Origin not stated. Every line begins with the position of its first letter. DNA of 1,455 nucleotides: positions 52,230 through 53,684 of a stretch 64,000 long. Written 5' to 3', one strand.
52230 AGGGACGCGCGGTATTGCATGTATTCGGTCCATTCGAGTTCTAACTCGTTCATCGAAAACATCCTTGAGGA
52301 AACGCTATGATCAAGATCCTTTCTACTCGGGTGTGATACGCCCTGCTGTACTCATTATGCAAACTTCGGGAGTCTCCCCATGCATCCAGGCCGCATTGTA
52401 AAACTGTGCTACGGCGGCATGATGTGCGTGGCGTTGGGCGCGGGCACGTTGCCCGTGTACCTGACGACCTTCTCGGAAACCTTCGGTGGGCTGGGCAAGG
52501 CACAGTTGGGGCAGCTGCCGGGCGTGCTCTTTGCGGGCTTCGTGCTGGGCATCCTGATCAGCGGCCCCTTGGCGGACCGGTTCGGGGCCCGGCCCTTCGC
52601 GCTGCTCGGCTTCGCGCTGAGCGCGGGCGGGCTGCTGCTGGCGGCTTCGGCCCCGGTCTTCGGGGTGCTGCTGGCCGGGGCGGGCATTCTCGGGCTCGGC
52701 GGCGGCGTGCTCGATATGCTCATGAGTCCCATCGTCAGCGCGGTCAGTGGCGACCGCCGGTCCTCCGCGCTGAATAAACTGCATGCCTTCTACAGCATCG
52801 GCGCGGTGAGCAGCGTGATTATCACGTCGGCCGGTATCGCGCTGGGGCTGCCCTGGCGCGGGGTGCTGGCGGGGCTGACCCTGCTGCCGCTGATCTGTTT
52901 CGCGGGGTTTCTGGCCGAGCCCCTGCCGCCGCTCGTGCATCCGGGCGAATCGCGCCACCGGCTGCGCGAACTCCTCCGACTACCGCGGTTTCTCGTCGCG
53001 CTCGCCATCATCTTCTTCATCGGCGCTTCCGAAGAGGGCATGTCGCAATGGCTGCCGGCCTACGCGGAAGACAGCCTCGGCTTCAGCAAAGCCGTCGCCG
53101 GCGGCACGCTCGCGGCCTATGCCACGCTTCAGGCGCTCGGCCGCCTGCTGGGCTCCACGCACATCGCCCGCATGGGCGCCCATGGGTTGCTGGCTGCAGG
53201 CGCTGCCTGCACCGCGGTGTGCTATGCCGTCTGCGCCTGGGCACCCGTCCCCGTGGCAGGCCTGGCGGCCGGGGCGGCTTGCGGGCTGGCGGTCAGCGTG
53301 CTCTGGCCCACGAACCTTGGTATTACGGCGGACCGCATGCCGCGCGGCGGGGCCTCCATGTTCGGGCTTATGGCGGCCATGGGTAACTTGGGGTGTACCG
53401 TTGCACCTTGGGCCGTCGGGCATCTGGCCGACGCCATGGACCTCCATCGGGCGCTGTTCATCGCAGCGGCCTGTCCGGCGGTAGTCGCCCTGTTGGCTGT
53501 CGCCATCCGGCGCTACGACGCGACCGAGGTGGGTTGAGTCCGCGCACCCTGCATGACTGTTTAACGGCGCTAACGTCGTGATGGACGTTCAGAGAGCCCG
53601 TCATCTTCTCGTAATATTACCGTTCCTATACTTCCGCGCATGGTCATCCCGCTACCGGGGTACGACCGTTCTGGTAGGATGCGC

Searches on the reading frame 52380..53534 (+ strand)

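Call 12: search_protein_families(library=pfam, proteins=[window:52380-53534:+], max_evalue=0.001)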
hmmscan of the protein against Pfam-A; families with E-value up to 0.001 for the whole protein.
window:52380-53534:+ (385 aa): 4 families
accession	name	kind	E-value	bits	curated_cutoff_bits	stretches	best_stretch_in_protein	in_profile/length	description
PF07690.21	MFS_1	-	7.3e-43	147.2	33.4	2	13-321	4-324/347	Major Facilitator Superfamily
PF12832.13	MFS_1_like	-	2.1e-05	24.2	25.2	1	36-334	29-345/373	MFS_1 like family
PF06609.19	TRI12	-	0.00027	20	23.2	1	52-110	89-147/599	Fungal trichothecene efflux pump (TRI12)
PF00083.30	Sugar_tr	-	0.00028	20.3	22.3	1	42-181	47-192/452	Sugar (and other) transporter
